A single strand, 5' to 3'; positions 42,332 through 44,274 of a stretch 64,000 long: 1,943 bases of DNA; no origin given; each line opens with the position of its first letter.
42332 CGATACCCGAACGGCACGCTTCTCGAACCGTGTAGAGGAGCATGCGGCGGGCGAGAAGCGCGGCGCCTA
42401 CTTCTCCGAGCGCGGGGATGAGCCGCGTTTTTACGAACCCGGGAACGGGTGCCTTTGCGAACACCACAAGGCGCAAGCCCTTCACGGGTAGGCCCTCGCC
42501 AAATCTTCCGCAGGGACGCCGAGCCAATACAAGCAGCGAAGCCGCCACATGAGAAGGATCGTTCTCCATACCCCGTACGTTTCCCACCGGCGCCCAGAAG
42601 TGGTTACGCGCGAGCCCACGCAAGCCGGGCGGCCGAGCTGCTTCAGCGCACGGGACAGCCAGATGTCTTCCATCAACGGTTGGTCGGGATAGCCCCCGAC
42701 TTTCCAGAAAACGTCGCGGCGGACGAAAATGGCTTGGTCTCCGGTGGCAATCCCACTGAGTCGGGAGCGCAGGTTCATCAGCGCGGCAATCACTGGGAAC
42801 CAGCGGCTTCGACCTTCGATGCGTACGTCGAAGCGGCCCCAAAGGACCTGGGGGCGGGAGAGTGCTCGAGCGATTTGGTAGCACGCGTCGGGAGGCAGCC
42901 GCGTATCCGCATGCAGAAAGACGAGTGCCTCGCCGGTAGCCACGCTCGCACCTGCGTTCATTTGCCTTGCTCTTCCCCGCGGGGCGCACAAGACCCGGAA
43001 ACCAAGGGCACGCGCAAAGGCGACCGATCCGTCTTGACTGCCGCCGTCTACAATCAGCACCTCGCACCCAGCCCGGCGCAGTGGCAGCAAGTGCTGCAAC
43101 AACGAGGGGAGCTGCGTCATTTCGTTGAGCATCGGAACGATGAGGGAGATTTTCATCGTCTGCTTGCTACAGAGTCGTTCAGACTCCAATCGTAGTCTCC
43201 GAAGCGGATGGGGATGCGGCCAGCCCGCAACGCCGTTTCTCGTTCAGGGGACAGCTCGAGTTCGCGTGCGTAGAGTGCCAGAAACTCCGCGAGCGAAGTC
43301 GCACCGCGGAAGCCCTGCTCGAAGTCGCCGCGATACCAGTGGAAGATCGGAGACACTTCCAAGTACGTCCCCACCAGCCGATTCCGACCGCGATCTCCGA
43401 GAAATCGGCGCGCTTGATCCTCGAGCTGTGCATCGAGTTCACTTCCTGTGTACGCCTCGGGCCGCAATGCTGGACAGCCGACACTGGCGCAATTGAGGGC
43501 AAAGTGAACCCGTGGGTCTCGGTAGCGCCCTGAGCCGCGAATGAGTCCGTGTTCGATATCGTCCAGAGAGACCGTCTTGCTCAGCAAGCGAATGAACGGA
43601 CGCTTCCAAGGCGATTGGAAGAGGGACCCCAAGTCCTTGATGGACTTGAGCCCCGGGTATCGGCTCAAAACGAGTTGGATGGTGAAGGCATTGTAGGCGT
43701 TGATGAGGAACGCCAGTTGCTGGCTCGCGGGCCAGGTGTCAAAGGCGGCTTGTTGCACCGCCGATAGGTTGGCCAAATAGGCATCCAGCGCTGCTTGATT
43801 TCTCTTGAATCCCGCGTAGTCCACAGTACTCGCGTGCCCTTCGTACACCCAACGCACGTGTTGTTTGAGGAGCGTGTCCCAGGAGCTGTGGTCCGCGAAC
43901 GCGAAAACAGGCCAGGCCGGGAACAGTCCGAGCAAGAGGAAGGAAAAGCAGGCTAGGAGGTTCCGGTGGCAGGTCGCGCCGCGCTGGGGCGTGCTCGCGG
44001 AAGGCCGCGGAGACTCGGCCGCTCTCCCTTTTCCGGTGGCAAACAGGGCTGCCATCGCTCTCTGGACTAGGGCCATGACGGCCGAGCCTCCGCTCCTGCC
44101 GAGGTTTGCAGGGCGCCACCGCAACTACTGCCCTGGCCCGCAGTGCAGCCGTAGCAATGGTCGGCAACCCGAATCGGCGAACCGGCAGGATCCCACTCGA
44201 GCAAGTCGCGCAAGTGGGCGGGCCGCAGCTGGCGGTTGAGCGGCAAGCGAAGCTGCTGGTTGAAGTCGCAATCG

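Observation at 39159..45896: Compact arsenosugar/arsenolipid-type biosynthesis cluster joined to a PiT permease and an AhpD-like gene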

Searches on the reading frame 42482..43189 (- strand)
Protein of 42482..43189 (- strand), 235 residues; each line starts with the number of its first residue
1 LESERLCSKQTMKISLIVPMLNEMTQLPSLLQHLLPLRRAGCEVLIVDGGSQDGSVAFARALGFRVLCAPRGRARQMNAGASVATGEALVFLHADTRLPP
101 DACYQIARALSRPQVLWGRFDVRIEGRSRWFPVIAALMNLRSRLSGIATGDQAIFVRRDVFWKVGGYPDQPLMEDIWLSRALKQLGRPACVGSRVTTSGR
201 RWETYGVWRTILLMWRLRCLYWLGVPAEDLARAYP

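Call 3: search_protein_families(library=ncbifam, proteins=[window:42482-43189:-], max_evalue=0.001)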
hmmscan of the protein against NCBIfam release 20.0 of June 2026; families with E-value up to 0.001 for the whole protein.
window:42482-43189:- (235 aa): 9 families
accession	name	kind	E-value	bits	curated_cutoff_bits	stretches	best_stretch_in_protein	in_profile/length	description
TIGR04283.1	glyco_like_mftF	equivalog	1e-83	280.3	182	1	14-234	1-221/221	TIGR04283 family arsenosugar biosynthesis glycosyltransferase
TIGR03937.1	PgaC_IcaA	equivalog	4.4e-09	35.8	422.3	1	7-113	40-154/407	poly-beta-1,6-N-acetyl-D-glucosamine synthase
TIGR03965.1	mycofact_glyco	equivalog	1.3e-08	34.2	280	1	9-115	71-184/467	mycofactocin biosynthesis glycosyltransferase MftF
NF007482.0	PRK10073.1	equivalog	1.2e-07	31.1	423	1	9-101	3-101/334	glycosyltransferase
NF041875.1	EPS_EpsD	equivalog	2e-06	27.4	370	1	14-120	1-116/325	exopolysaccharide biosynthesis glycosyltransferase EpsD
NF045692.1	OglycostaseCruG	equivalog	8.7e-06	24.9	600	1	6-59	35-88/386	2'-O-glycosyltransferase CruG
NF010496.0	PRK13915.1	equivalog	9.2e-06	24.9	262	1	8-97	27-128/307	glucosyl-3-phosphoglycerate synthase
TIGR04182.1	glyco_TIGR04182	equivalog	4.4e-05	23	325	1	14-106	2-93/293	S-layer glycoprotein N-glycosyltransferase AglJ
NF007986.1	PRK10714.1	equivalog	0.00022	20.3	529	1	10-113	4-118/316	undecaprenyl-phosphate 4-deoxy-4-formamido-L-arabinose transferase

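Call 4: search_protein_families(library=pfam, proteins=[window:42482-43189:-], max_evalue=0.001)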
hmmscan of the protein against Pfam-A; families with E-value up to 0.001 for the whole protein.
window:42482-43189:- (235 aa): 2 families
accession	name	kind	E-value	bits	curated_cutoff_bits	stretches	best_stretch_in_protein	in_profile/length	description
PF00535.33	Glycos_transf_2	-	2.2e-19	70.4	23.3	1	15-143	1-145/168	Glycosyl transferase family 2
PF13632.12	Glyco_trans_2_3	-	1.5e-05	25.3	27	1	90-186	3-110/198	Glycosyl transferase family group 2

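Call 33: search_solved_structures(query=window:42482-43156:-, max_evalue=0.01)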
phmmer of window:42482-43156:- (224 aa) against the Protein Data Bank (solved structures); distinct sequences matched with E-value up to 0.01: 9.
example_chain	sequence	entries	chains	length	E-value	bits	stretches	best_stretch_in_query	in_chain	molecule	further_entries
9hwj_A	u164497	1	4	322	1.4e-06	31.2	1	2-146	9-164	Undecaprenyl-phosphate 4-deoxy-4-formamido-L-arabinose transferase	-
9omm_A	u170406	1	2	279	2.9e-06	30.2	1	3-172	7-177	Glycosyltransferase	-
9omh_A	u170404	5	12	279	2.9e-06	30.2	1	3-172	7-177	Glycosyltransferase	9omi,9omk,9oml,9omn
9omj_A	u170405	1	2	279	2.9e-06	30.2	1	3-172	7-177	Glycosyltransferase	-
9bhc_C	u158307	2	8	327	0.00029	23.6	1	2-143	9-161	Undecaprenyl-phosphate 4-deoxy-4-formamido-L-arabinose transferase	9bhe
8vxh_A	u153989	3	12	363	0.00038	23.3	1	2-143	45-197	Undecaprenyl-phosphate 4-deoxy-4-formamido-L-arabinose transferase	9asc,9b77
6yv7_B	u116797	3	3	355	0.0068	19.2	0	2-178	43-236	Glycosyl transferase, family 2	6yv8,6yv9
6yv7_A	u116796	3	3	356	0.0068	19.1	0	2-178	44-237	Glycosyl transferase, family 2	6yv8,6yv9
5mlz_A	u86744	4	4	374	0.0095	18.7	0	1-101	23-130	Dolichol monophosphate mannose synthase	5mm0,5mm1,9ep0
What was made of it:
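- The best solved relatives of the GT2 are undecaprenyl-phosphate sugar transferases (ArnC, E=1.4e-6) and dolichol-phosphate mannose synthase (call 33).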

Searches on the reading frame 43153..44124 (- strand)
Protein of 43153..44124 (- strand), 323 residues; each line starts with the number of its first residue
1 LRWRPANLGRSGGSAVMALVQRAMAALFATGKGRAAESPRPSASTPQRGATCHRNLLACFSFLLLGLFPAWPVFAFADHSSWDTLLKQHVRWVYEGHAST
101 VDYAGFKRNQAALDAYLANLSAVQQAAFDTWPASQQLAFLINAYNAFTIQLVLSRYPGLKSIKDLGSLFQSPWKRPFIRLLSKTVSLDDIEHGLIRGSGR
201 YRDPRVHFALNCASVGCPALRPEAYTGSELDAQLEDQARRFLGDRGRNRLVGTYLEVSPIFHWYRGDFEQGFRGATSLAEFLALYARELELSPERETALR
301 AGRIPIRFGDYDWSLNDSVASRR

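Call 3: search_protein_families(library=ncbifam, proteins=[window:43153-44124:-], max_evalue=0.001)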
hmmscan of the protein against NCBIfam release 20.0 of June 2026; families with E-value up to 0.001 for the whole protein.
window:43153-44124:- (323 aa): 0 families

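Call 4: search_protein_families(library=pfam, proteins=[window:43153-44124:-], max_evalue=0.001)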
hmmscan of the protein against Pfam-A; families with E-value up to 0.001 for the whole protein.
window:43153-44124:- (323 aa): 1 family
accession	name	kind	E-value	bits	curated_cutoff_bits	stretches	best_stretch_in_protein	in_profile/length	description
PF04784.19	DUF547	-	5.7e-28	97.9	27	1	129-242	2-125/125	Protein of unknown function, DUF547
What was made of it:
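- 43153..44076 (-): DUF547 protein with an N-terminal hydrophobic (export or anchor) segment and an invariant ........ cysteine pair. Role unknown; a periplasmic thiol-redox or arsenical-binding helper is inferred. PF04784 97.9 bits (call 4).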

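Call 32: search_solved_structures(query=window:43153-44076:-, max_evalue=1)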
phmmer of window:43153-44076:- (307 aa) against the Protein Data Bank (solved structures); distinct sequences matched with E-value up to 1: 0.
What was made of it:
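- Tried and rejected: PDB sequence search also found nothing (call 32).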

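Call 34: find_homologous_proteins(query=window:43153-44076:-, max_evalue=1e-10)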
Query window:43153-44076:- (307 aa): 7973 proteins with E <= 1e-10 among 8000 candidates; the best 120 are listed.
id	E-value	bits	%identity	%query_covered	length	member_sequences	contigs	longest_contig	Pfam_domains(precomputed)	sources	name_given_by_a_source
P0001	1.0e-191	654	93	100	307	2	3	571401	PF04784.20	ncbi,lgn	-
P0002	1.8e-110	387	66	87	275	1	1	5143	PF04784.20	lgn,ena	-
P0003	2.0e-106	374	68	78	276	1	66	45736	PF04784.20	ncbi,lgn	-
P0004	5.3e-105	369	65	80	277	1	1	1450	PF04784.20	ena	-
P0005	5.7e-105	369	69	78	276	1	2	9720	PF04784.20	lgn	-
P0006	1.2e-104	368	66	78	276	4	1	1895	PF04784.20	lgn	-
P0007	1.7e-103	364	66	78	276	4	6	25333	PF04784.20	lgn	-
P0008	3.1e-103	363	66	79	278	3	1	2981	PF04784.20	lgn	-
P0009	3.9e-103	363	62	87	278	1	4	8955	PF04784.20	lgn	-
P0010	4.8e-103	363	63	85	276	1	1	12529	PF04784.20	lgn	-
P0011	1.5e-102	361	67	78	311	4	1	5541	PF04784.20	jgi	-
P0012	3.3e-102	360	67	78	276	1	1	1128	PF04784.20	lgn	-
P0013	3.0e-101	357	64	78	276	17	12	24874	PF04784.20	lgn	-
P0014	1.2e-100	355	65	80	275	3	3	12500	PF04784.20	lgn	-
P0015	1.8e-100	354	65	78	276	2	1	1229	PF04784.20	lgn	-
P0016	2.4e-100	354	66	79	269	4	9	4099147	PF04784.20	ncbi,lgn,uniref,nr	ncbi:MAG: DUF547 domain-containing protein [Steroidobacteraceae bacterium]|uniref:DUF547 domain-cont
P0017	3.6e-100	353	64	78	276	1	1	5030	PF04784.20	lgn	-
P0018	6.1e-100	352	63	79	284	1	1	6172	PF04784.20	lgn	-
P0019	2.9e-99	350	66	79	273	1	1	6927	PF04784.20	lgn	-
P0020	3.0e-99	350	64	83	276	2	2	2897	PF04784.20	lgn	-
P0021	4.6e-99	350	64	78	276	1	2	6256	PF04784.20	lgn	-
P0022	5.0e-99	349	65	79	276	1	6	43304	PF04784.20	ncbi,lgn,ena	-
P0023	5.4e-99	349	63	85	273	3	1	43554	PF04784.20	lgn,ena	-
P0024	1.4e-98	348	66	77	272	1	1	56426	PF04784.20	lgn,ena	-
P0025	1.7e-98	348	62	81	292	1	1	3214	PF04784.20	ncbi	-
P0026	7.2e-98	346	66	78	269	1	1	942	PF04784.20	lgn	-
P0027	7.6e-98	346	61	86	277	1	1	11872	PF04784.20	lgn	-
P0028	2.0e-97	344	64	78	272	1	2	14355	PF04784.20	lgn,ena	-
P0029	3.1e-97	344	61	82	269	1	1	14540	PF04784.20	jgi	jgi:hypothetical protein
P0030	5.9e-97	343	59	84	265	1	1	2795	PF04784.20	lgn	-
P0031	6.2e-97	343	64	79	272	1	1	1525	PF04784.20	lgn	-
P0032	7.6e-97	342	61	82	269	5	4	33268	PF04784.20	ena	-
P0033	1.4e-96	341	63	79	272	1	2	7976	PF04784.20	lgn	-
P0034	5.7e-96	339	63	78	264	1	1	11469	PF04784.20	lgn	-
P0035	5.8e-96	339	61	85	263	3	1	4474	PF04784.20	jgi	jgi:hypothetical protein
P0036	1.4e-95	338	64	78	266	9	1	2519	PF04784.20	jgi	-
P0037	2.4e-95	337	63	78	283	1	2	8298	PF04784.20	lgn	-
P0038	4.3e-95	337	60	86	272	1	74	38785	PF04784.20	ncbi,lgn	-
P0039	8.9e-95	335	63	78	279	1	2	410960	PF04784.20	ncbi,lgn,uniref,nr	ncbi:DUF547 domain-containing protein [Glaciimonas immobilis]|uniref:DUF547 domain-containing protei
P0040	1.2e-94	335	59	83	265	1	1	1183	PF04784.20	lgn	-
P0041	1.6e-94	335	59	87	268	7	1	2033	PF04784.20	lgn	-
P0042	2.5e-94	334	60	82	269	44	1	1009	PF04784.20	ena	-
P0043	2.5e-94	334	58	87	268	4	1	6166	PF04784.20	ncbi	-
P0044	3.2e-94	334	63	78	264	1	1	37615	PF04784.20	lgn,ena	-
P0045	3.4e-94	334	60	84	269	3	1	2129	PF04784.20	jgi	jgi:hypothetical protein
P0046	3.4e-94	334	61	78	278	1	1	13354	PF04784.20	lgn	-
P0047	3.5e-94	334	64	78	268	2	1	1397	PF04784.20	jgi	-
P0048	6.4e-94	333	63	78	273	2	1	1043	PF04784.20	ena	-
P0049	1.7e-93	331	62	79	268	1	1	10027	PF04784.20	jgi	jgi:hypothetical protein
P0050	1.7e-93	331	60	80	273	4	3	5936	PF04784.20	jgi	jgi:hypothetical protein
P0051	1.9e-93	331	63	78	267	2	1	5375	PF04784.20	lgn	-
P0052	1.9e-93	331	58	87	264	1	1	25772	PF04784.20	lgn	-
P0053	2.2e-93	331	60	80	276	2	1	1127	PF04784.20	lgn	-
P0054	3.2e-93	330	60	82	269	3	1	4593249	PF04784.20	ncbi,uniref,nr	ncbi:DUF547 domain-containing protein [Rhodoferax sp. PAMC 29310]|uniref:DUF547 domain-containing pr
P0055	3.2e-93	330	63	78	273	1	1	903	PF04784.20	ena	-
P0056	3.6e-93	330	60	87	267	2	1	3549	PF04784.20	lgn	-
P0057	3.9e-93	330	62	78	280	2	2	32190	PF04784.20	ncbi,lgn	-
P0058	4.2e-93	330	60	84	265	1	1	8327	PF04784.20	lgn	-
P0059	4.7e-93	330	60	84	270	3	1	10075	PF04784.20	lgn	-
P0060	5.9e-93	330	61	79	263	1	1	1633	PF04784.20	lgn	-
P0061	6.1e-93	329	61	83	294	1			PF04784.20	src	-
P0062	6.3e-93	329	60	84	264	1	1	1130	PF04784.20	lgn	-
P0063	6.4e-93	329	63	78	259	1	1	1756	PF04784.20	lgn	-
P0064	6.5e-93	329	61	83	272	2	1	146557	PF04784.20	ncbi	ncbi:MAG: DUF547 domain-containing protein [Burkholderiaceae bacterium]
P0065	6.7e-93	329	60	79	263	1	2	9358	PF04784.20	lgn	-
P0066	7.6e-93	329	62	78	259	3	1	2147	PF04784.20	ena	-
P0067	7.7e-93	329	59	80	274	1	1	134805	PF04784.20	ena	-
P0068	8.4e-93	329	63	78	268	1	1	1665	PF04784.20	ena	-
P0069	8.8e-93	329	61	78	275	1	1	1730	PF04784.20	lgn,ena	-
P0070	9.5e-93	329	60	83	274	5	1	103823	PF04784.20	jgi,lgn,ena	-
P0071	9.5e-93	329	56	86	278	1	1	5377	PF04784.20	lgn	-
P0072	1.0e-92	329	60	82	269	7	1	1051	PF04784.20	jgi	jgi:hypothetical protein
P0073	1.1e-92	329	60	79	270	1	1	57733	PF04784.20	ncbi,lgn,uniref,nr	ncbi:DUF547 domain-containing protein [Desulfogranum mediterraneum]|uniref:DUF547 domain-containing 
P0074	1.2e-92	328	59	85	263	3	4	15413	PF04784.20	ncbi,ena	-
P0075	1.3e-92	328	57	86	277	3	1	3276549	PF04784.20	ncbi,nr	ncbi:putative uncharacterized protein [Burkholderiales bacterium GJ-E10]|nr:putative uncharacterized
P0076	1.4e-92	328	64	78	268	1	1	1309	PF04784.20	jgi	jgi:hypothetical protein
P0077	1.4e-92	328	61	78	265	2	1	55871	PF04784.20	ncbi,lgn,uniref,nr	ncbi:DUF547 domain-containing protein [Desulfopila aestuarii]|uniref:DUF547 domain-containing protei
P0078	1.4e-92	328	57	83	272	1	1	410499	PF04784.20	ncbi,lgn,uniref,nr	ncbi:DUF547 domain-containing protein [Microbulbifer rhizosphaerae]|uniref:DUF547 domain-containing 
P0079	1.5e-92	328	58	87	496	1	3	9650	PF11249.14,PF04784.20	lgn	-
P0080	1.7e-92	328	58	84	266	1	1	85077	PF04784.20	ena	-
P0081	2.0e-92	328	60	78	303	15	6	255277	PF04784.20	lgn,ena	-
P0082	3.6e-92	327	61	81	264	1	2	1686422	PF04784.20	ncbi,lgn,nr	ncbi:MAG: DUF547 domain-containing protein [Desulforhopalus sp.]|nr:DUF547 domain-containing protein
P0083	3.7e-92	327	62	78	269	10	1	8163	PF04784.20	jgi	-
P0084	3.8e-92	327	60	80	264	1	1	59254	PF04784.20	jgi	jgi:hypothetical protein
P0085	3.9e-92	327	62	80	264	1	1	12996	PF04784.20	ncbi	-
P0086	4.2e-92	327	61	83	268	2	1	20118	PF04784.20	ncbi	-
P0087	4.7e-92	327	59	79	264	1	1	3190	PF04784.20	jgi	-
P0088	5.5e-92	326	62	79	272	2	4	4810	PF04784.20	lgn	-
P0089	5.6e-92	326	59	83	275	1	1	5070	PF04784.20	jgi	-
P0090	6.0e-92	326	60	85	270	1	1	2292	PF04784.20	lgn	-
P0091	6.2e-92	326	56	86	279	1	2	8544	PF04784.20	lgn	-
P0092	6.3e-92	326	60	78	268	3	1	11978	PF04784.20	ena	-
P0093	6.6e-92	326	65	71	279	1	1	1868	PF04784.20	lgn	-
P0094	7.1e-92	326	62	78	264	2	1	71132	PF04784.20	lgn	-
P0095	7.3e-92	326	63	78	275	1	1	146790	PF04784.20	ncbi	-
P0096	7.8e-92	326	63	78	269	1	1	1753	PF04784.20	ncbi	-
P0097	8.0e-92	326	55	85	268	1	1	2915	PF04784.20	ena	-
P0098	8.2e-92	326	58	86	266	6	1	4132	PF04784.20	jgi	-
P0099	9.3e-92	326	61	78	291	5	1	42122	PF04784.20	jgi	-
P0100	9.8e-92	326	60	78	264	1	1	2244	PF04784.20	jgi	jgi:hypothetical protein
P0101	1.0e-91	325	59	83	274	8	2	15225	PF04784.20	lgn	-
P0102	1.0e-91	325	62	79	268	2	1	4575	PF04784.20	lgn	-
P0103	1.1e-91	325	62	78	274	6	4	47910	PF04784.20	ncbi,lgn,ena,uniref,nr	ncbi:MAG: DUF547 domain-containing protein [Rhodoferax sp.]|uniref:DUF547 domain-containing protein 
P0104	1.1e-91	325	61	79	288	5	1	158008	PF04784.20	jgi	jgi:hypothetical protein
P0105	1.3e-91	325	60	83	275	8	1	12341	PF04784.20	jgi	-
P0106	1.3e-91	325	58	81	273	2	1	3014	PF04784.20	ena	-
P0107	1.4e-91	325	57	87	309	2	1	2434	PF04784.20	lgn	-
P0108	1.4e-91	325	57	84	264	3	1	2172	PF04784.20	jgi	-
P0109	1.8e-91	325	61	80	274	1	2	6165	PF04784.20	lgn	-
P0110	2.1e-91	324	62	80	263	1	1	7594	PF04784.20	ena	-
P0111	2.6e-91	324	65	70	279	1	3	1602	PF04784.20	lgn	-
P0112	2.7e-91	324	63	78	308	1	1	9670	PF04784.20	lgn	-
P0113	2.9e-91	324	63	78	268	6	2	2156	PF04784.20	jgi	-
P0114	3.0e-91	324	63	78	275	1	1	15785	PF04784.20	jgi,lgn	jgi:hypothetical protein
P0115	3.1e-91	324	62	78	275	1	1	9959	PF04784.20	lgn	-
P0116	3.2e-91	324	62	78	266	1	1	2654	PF04784.20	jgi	jgi:hypothetical protein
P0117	4.8e-91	323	62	78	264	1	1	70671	PF04784.20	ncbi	-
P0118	4.9e-91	323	63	78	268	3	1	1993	PF04784.20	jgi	-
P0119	5.0e-91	323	60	78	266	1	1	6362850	PF04784.20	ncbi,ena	-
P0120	5.3e-91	323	60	84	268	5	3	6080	PF04784.20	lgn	-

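Call 36: find_encoding_contigs(protein=P0001, flank=10000, max_places=3)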
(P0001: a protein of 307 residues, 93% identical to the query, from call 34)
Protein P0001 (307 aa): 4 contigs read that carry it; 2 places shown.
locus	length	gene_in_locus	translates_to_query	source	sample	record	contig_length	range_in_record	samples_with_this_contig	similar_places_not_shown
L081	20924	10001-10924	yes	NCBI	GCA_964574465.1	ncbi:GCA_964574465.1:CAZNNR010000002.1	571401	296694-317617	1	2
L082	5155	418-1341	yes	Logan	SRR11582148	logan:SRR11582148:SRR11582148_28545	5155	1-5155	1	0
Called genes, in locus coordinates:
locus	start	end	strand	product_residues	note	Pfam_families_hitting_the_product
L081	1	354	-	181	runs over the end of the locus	-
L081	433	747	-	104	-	-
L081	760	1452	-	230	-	-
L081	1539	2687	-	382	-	-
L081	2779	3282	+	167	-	-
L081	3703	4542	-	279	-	-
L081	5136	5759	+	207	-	PF02417:Chromate_transp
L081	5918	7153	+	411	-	PF07992:Pyr_redox_2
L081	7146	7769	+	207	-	PF04542:Sigma70_r2, PF08281:Sigma70_r4_2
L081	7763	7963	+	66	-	PF13490:zf-HC2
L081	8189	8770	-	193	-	-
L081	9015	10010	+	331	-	PF04055:Radical_SAM, PF12345:DUF3641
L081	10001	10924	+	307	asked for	PF04784:DUF547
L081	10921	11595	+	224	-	PF00535:Glycos_transf_2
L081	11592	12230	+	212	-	PF12804:NTP_transf_3 (faint), PF09837:DUF2064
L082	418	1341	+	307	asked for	PF04784:DUF547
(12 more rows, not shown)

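Call 49: predict_structure(alignment_id=A1)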
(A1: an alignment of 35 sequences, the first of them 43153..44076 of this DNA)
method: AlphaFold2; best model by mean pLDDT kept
length: 307 residues; sequences in the alignment: 35
mean_pLDDT: 84.6   pTM: 0.78
mean pLDDT of the five models: 84.6, 84.6, 84.2, 83.1, 81.0
residues with pLDDT >= 90: 184; 70-90: 57; 50-70: 48; < 50: 18
segments of 3 or more residues with pLDDT < 50: 20-22, 24-33
pLDDT, mean of each block of 10 residues (from residue 1): 72 55 47 51 62 66 96 92 92 97 96 96 97 87 70 71 93 92 92 82 92 97 94 96 93 94 98 98 98 86 64
secondary structure, 60 per line:
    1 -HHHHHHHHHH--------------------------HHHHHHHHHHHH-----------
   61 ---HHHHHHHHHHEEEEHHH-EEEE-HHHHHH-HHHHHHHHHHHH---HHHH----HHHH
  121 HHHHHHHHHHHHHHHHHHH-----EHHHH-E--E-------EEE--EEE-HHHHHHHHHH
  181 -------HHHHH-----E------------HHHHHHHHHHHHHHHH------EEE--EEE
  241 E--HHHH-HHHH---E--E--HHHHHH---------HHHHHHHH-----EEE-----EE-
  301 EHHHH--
elements in order: H2-11 H38-49 H64-73 E74-77 E82-85 H87-92 H94-105 H109-112 H117-139 H146-149 E162-164 E167-169 H171-180 H188-192 H211-226 E233-235 E238-241 H244-247 H249-252 H262-267 H277-284 E290-292 H302-305

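Call 63: list_cluster_members(proteins=[P0001, P0003])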
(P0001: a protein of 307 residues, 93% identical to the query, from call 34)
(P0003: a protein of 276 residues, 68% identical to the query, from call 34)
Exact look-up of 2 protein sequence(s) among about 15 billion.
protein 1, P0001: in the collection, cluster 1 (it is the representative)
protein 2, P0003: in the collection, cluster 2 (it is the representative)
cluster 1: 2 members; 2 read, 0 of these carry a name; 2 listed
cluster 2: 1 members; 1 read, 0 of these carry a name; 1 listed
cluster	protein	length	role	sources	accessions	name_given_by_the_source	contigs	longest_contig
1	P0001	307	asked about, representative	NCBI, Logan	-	-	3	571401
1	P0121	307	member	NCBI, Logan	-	-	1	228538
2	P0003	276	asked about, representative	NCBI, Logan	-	-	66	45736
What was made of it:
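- Tried and rejected: Its taxon could not be named (call 63).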
